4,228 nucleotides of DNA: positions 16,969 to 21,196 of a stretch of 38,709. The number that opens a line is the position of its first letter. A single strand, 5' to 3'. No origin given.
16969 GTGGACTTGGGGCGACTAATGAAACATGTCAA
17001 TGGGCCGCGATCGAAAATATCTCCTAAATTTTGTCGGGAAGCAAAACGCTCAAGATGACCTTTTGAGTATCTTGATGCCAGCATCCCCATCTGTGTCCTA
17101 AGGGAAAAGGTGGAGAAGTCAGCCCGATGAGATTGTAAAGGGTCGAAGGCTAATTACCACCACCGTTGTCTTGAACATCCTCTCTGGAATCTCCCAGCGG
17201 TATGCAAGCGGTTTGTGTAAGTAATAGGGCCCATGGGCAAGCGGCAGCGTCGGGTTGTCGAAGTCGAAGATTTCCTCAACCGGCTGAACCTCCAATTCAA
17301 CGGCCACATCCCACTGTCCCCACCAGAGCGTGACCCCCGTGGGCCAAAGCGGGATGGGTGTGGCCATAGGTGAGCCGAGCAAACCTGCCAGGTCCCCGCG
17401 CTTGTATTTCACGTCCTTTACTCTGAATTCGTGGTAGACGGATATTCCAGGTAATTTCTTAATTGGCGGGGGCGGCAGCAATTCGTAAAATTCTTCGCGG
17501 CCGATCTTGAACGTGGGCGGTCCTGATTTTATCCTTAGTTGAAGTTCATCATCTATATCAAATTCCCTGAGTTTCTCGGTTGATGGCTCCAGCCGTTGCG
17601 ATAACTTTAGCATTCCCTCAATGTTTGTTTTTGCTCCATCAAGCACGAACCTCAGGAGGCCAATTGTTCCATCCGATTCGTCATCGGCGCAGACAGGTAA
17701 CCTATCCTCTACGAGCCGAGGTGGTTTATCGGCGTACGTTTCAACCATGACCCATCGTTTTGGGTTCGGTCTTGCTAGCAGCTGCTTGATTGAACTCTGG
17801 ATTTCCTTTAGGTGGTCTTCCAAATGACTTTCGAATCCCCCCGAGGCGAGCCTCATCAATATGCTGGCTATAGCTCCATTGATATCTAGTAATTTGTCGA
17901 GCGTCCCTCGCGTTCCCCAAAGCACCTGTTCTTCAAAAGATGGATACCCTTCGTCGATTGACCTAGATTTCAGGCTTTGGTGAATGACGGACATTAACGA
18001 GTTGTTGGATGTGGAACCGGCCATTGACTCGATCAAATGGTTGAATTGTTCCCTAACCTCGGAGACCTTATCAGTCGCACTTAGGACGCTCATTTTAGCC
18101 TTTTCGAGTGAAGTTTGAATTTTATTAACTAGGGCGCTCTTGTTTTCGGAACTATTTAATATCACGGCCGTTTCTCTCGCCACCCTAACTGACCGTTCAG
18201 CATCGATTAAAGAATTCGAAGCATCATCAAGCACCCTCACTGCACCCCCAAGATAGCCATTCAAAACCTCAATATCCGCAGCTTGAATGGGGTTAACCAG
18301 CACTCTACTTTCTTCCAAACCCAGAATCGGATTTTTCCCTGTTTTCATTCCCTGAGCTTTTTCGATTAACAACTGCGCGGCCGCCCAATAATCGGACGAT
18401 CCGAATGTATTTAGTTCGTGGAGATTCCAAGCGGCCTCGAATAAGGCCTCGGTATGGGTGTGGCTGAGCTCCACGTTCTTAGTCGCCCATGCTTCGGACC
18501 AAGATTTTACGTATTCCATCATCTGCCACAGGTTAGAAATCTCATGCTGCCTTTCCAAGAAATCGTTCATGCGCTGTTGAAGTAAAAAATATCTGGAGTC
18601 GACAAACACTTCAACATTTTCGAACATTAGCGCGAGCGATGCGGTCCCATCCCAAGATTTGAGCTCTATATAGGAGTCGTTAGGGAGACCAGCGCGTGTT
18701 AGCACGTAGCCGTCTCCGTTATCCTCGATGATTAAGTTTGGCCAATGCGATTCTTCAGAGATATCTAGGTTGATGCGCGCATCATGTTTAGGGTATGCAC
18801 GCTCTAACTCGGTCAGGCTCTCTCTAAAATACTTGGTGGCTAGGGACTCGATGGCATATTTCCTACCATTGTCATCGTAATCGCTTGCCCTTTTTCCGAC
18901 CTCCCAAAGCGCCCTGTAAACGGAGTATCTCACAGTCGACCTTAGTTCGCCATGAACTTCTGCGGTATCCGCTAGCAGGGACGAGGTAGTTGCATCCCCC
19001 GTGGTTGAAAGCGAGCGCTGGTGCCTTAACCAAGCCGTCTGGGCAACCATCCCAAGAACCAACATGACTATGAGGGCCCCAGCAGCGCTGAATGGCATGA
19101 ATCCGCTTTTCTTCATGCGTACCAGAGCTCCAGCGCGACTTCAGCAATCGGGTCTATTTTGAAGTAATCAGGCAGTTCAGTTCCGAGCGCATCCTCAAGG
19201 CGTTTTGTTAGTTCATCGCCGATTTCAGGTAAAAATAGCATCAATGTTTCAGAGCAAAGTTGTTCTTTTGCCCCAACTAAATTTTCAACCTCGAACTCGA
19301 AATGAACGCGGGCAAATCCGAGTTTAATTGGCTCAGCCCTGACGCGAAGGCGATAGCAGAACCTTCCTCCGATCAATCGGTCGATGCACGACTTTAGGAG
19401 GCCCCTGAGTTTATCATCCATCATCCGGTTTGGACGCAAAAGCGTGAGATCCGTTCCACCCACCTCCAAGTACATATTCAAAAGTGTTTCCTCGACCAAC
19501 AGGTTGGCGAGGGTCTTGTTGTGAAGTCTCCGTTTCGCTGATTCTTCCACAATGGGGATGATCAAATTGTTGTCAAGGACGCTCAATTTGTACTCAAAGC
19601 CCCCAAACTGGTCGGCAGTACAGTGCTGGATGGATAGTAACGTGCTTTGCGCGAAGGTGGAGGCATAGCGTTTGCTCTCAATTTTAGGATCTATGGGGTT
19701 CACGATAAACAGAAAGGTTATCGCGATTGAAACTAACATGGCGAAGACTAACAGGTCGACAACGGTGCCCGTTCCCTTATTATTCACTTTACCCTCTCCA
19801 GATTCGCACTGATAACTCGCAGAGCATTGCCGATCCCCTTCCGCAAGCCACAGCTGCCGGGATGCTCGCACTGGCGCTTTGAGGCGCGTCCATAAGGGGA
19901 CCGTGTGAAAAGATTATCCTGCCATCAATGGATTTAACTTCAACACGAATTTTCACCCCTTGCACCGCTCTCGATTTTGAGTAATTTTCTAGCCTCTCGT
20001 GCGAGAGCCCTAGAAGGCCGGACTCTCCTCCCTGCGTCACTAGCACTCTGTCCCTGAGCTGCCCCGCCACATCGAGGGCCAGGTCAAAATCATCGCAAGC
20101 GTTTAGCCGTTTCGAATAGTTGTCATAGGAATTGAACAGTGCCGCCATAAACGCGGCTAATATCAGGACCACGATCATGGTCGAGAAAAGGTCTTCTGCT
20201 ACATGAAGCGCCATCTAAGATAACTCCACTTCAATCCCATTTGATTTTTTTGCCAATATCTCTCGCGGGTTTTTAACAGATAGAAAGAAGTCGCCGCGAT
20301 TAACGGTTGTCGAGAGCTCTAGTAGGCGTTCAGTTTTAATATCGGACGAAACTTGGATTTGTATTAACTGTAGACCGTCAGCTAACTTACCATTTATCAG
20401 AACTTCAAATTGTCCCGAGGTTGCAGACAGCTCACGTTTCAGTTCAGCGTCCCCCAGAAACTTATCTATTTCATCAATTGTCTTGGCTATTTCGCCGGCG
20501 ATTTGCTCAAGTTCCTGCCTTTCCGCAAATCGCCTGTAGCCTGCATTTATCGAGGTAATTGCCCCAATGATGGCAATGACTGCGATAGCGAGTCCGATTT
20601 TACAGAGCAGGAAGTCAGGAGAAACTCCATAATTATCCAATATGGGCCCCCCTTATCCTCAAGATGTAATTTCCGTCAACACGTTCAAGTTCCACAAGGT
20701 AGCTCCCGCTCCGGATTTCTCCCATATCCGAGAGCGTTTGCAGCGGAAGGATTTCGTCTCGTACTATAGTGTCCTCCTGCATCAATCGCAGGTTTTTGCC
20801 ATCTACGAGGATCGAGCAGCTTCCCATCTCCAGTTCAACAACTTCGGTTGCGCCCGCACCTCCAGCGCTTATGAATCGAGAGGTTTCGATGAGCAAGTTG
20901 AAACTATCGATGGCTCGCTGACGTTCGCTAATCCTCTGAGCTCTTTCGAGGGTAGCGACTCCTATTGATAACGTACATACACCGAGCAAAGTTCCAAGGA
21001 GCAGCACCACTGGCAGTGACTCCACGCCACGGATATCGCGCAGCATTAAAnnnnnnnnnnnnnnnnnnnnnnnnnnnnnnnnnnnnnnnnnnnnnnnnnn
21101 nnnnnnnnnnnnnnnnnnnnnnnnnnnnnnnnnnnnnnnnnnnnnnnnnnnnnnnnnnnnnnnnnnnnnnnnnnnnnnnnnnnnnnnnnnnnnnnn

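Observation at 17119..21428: Six-gene, tightly coupled operon in which every product starts with a pilin-like hydrophobic helix, with no assembly machinery nearby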

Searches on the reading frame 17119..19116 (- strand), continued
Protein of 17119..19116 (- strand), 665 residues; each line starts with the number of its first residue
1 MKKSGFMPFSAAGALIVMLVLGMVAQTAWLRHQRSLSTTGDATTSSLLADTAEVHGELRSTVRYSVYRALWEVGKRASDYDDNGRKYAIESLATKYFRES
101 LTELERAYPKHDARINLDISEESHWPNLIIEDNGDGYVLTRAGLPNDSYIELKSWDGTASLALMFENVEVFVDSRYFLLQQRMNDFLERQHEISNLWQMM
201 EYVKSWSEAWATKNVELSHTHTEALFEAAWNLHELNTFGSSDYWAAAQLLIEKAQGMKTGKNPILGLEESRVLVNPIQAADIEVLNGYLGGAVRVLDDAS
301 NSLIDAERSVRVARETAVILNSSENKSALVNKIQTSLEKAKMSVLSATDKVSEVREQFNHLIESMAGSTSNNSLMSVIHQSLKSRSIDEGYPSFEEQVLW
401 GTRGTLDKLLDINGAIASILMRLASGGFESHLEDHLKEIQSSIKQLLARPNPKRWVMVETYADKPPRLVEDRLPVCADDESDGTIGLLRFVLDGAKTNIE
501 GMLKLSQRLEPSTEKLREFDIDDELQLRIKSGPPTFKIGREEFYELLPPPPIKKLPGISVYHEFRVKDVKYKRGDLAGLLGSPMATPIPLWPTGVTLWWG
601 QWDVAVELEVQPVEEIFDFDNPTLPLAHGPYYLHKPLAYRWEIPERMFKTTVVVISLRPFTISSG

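Call 105: find_encoding_contigs(protein=P0143, flank=10000, max_places=2)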
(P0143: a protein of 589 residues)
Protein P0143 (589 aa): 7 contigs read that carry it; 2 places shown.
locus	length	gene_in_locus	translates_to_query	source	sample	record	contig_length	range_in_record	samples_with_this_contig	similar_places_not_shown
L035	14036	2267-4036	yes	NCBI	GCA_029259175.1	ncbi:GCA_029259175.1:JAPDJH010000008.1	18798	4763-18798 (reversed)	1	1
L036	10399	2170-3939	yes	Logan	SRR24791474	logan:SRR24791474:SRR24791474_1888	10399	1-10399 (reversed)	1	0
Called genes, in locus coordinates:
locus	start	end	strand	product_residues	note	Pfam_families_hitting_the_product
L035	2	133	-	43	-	?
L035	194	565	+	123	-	PF13620:CarboxypepD_reg (weak)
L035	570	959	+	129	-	-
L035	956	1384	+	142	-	-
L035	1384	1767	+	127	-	-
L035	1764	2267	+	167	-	-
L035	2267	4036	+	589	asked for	-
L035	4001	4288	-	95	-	-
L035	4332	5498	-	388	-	PF00999:Na_H_Exchanger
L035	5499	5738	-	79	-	PF04457:MJ1316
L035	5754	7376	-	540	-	PF01435:Peptidase_M48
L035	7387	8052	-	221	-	PF00753:Lactamase_B, PF19583:ODP, PF23023:Anti-Pycsar_Apyc1 (weak), PF12706:Lactamase_B_2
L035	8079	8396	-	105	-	PF01904:DUF72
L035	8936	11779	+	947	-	PF00270:DEAD, PF04851:ResIII, PF00271:Helicase_C, PF19306:WHD_Lhr, PF08494:DEAD_assoc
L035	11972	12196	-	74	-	PF01423:LSM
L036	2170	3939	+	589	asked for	-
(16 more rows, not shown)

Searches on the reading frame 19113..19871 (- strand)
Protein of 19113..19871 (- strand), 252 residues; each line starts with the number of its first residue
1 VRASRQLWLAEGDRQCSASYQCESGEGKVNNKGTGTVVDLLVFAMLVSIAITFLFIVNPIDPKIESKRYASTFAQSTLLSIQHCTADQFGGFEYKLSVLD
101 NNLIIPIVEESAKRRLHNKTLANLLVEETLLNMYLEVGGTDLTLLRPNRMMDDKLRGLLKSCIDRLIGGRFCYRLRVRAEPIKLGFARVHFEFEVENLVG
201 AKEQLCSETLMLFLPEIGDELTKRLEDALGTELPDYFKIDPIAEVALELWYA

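Call 6: search_protein_families(library=pfam, proteins=[window:19113-19871:-], max_evalue=1)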
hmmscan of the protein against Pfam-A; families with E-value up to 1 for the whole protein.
window:19113-19871:- (252 aa): 2 families
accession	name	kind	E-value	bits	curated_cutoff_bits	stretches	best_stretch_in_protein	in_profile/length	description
PF23955.1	DUF7284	-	0.023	15.1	27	1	38-143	1-92/278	Family of unknown function (DUF7284)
PF19440.5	TTC7_N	-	0.18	11.2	27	1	103-138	27-62/386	Tetratricopeptide repeat protein 7 N-terminal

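Call 7: search_protein_families(library=ncbifam, proteins=[window:19113-19871:-], max_evalue=1)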
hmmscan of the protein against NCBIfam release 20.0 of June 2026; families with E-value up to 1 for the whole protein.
window:19113-19871:- (252 aa): 0 families

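Call 32: find_homologous_proteins(query=A2, max_evalue=0.01)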
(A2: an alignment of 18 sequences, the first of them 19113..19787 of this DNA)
Query A2 (18 sequences) (224 aa, profile of the alignment): 62 proteins with E <= 0.01 among 8000 candidates.
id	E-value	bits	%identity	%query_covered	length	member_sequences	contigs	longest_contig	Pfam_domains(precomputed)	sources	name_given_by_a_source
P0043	3.0e-104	366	52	99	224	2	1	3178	-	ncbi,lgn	-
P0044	3.2e-104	366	52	99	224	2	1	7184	-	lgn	-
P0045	6.7e-104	364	52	99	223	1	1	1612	-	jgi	-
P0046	1.0e-103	364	51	99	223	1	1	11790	-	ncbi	-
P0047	1.4e-102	360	49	99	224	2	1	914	-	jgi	-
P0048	1.6e-102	360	50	99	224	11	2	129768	-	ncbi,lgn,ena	-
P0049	1.9e-102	360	51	99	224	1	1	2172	-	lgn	-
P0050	3.6e-102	359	51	99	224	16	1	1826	-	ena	-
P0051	4.5e-101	355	50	99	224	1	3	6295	-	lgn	-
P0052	1.9e-100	353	57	99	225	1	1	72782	PF23955.2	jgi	jgi:hypothetical protein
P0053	6.3e-100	351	48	99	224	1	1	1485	-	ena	-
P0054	2.2e-99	350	50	99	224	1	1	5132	-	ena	-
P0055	2.2e-99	350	49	99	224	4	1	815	-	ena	-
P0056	3.0e-99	349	50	99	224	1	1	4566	-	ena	-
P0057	3.2e-99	349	59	99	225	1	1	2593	-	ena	-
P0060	4.0e-99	349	55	99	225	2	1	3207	PF23955.2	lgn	-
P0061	6.9e-99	348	56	99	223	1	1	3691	PF23955.2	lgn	-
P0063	1.3e-98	347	53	99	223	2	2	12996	PF23955.2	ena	-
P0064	1.6e-98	347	57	99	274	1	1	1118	PF23955.2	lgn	-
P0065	2.8e-98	346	57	99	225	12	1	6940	PF23955.2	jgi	-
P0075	2.3e-96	340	50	99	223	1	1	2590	PF23955.2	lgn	-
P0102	1.6e-64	236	48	83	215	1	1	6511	PF23955.2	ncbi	-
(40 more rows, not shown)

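Call 76: search_solved_structures(query=A2, max_evalue=10)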
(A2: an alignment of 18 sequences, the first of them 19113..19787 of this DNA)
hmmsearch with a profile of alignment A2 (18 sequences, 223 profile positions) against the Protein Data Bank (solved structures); distinct sequences matched with E-value up to 10: 4.
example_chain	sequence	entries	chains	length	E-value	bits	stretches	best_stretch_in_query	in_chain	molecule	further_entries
5tuv_B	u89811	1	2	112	0.44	13.4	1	101-146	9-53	Transcription factor E2F5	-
9tlu_C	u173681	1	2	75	0.68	12.8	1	93-146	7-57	Sc-apCC-2-BCL-xL-3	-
4v7e_BH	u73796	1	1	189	1.1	12.2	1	137-190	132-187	40S ribosomal protein S7E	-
8ip8_hb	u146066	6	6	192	1.1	12.1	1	137-190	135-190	40S ribosomal protein eS7 | 40S ribosomal protein S7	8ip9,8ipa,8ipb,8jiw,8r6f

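Call 81: search_protein_families(library=pfam, alignment_id=A2, max_evalue=1)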
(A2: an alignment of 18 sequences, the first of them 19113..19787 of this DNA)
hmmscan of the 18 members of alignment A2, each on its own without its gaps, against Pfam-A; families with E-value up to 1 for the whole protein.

A. member 1, window:19113-19787:- (224 aa): 2 families
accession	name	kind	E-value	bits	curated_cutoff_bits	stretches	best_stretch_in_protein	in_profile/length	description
PF23955.1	DUF7284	-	0.017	15.5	27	1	10-115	1-92/278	Family of unknown function (DUF7284)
PF19440.5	TTC7_N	-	0.15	11.4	27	1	75-110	27-62/386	Tetratricopeptide repeat protein 7 N-terminal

B. families by the number of members that match (of 18 scanned): 7 families
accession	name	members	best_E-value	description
PF23955.1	DUF7284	15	1.6e-07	Family of unknown function (DUF7284)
PF19997.5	ivWA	1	0.045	vWA domain found in the FtsH ternary systems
PF00038.26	Filament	1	0.13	Intermediate filament protein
PF11834.13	KHA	1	0.14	KHA, dimerisation domain of potassium ion channel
PF19440.5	TTC7_N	1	0.15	Tetratricopeptide repeat protein 7 N-terminal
PF22329.2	Nro1_C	1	0.16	Negative regulator of ofd1, C-terminal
PF21499.3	DYN1_lid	1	0.25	DYN1, AAA+ ATPase lid domain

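Call 84: search_dna_similar(query=P0052, collection=plasmids, mode=protein, max_evalue=10, max_rows=25)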
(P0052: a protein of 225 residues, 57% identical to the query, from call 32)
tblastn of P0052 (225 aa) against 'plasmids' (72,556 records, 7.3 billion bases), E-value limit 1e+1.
Records with a match: 2; places in all: 2; records where one place covers at least 80% of the query: 0.
Best place of each record, by identity: <60% 2.
By first word of the organism name: Subdoligranulum 1; Klebsiella 1.
By predicted mobility (MOB-suite, as given by PLSDB): non-mobilizable 2.
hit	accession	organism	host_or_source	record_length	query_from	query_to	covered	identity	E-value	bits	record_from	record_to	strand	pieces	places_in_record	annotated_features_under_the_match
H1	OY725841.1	Subdoligranulum variabile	-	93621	140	207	30%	36.8%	2e+0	37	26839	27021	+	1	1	record has no annotation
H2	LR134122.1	Klebsiella aerogenes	not available: to be reported later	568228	33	99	30%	32.8%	9e+0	35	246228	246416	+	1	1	dorA: Trimethylamine-N-oxide reductase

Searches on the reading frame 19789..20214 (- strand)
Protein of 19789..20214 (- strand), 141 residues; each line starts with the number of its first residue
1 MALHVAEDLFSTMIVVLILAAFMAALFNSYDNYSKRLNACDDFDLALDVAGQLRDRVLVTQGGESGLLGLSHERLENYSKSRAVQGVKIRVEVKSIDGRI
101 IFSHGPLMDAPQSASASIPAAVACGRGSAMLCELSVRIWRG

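Call 6: search_protein_families(library=pfam, proteins=[window:19789-20214:-], max_evalue=1)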
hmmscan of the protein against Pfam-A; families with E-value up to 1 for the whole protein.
window:19789-20214:- (141 aa): 0 families

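Call 7: search_protein_families(library=ncbifam, proteins=[window:19789-20214:-], max_evalue=1)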
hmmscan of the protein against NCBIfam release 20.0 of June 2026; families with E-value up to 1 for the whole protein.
window:19789-20214:- (141 aa): 0 families

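Call 83: search_protein_families(library=pfam, alignment_id=A6, max_evalue=1)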
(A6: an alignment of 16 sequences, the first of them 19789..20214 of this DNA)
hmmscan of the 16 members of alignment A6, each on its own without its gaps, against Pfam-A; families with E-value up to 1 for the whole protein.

A. member 1, window:19789-20214:- (141 aa): 0 families

B. families by the number of members that match (of 16 scanned): 8 families
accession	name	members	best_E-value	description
PF23956.1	DUF7285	4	0.00024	Family of unknown function (DUF7285)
PF20485.3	DUF6724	2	0.082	Family of unknown function (DUF6724)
PF09682.15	Phage_holin_6_1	1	0.029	Bacteriophage holin of superfamily 6 (Holin_LLH)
PF05702.16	Herpes_UL49_5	1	0.074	Herpesvirus UL49.5 envelope/tegument protein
PF06365.17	CD34_antigen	1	0.1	CD34/Podocalyxin family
PF21081.2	Methyltrans_Mon_3rd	1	0.11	Virus-capping methyltransferase, C-terminal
PF23472.1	LysM2_CERK1_LYK3_4_5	1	0.17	LYK3/4/5 LysM2 domain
PF18711.7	TxDE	1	0.19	Toxoflavin-degrading enzyme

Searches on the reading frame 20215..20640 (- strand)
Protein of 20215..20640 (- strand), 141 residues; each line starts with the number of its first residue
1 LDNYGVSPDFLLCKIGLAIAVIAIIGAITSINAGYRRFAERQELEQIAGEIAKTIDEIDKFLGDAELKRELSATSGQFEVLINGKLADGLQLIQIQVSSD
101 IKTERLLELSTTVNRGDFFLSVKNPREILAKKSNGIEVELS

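Call 6: search_protein_families(library=pfam, proteins=[window:20215-20640:-], max_evalue=1)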
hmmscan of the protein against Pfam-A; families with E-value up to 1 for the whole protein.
window:20215-20640:- (141 aa): 1 family
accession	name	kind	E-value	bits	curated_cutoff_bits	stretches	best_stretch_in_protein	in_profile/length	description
PF13786.12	DUF4179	-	0.081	13.8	30.1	1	17-93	9-87/94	Domain of unknown function (DUF4179)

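Call 7: search_protein_families(library=ncbifam, proteins=[window:20215-20640:-], max_evalue=1)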
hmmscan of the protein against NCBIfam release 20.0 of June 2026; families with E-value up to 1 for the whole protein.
window:20215-20640:- (141 aa): 0 families

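Call 82: search_protein_families(library=pfam, alignment_id=A5, max_evalue=1)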
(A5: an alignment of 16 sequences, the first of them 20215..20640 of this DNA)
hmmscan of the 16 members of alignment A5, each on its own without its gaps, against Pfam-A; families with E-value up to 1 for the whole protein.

A. member 1, window:20215-20640:- (141 aa): 1 family
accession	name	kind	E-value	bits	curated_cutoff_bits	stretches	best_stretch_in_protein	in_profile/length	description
PF13786.12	DUF4179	-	0.081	13.8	30.1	1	17-93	9-87/94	Domain of unknown function (DUF4179)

B. families by the number of members that match (of 16 scanned): 5 families
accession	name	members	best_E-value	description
PF23954.1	DUF7283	3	0.11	Family of unknown function (DUF7283)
PF13623.11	SurA_N_2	1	0.07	SurA-like N-terminal domain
PF13786.12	DUF4179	1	0.081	Domain of unknown function (DUF4179)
PF18369.6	PKS_DE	1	0.11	Polyketide synthase dimerisation element domain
PF01691.21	Adeno_E1B_19K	1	0.17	Adenovirus E1B 19K protein / small t-antigen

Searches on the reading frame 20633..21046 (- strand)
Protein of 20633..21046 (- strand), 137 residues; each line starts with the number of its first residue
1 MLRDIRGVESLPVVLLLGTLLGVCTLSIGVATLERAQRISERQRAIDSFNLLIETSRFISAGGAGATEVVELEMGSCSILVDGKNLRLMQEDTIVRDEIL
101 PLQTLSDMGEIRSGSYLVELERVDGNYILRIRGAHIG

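Call 6: search_protein_families(library=pfam, proteins=[window:20633-21046:-], max_evalue=1)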
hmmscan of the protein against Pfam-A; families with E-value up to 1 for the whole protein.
window:20633-21046:- (137 aa): 0 families

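Call 7: search_protein_families(library=ncbifam, proteins=[window:20633-21046:-], max_evalue=1)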
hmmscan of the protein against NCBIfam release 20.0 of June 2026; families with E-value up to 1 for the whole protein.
window:20633-21046:- (137 aa): 2 families
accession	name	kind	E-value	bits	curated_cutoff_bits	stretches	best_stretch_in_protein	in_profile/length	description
NF006453.0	PRK08808.1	equivalog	0.13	11.3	295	1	15-48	14-47/211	type II secretion system protein J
NF053661.1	Urm1_like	equivalog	0.15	12.2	70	0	78-99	48-69/79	Urm1-like protein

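Call 38: search_protein_families(library=pfam, alignment_id=A4, max_evalue=1)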
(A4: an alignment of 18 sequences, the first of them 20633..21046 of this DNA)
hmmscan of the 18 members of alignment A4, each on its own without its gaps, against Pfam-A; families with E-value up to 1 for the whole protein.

A. member 1, window:20633-21046:- (137 aa): 0 families

B. families by the number of members that match (of 18 scanned): 3 families
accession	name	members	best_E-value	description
PF25274.1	MJ0548_C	1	0.05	Connectase MJ0548-like, C-terminal domain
PF03454.20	MoeA_C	1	0.078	MoeA C-terminal region (domain IV)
PF11384.13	DUF3188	1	0.29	Protein of unknown function (DUF3188)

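Call 79: search_solved_structures(query=A4, max_evalue=10)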
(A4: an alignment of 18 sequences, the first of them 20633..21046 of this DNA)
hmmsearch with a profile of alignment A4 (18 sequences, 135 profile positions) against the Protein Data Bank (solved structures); distinct sequences matched with E-value up to 10: 3.
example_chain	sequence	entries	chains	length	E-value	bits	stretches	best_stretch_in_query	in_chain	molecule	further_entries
3hrk_A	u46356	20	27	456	0.33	13.9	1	12-62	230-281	Histidyl-tRNA synthetase | Histidyl-tRNA synthetase, putative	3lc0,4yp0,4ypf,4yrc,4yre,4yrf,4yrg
5z62_I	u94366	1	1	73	0.59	13.1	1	20-49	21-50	Cytochrome c oxidase subunit 6C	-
9i6f_I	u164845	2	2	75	0.63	13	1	20-49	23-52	Cytochrome c oxidase subunit 6C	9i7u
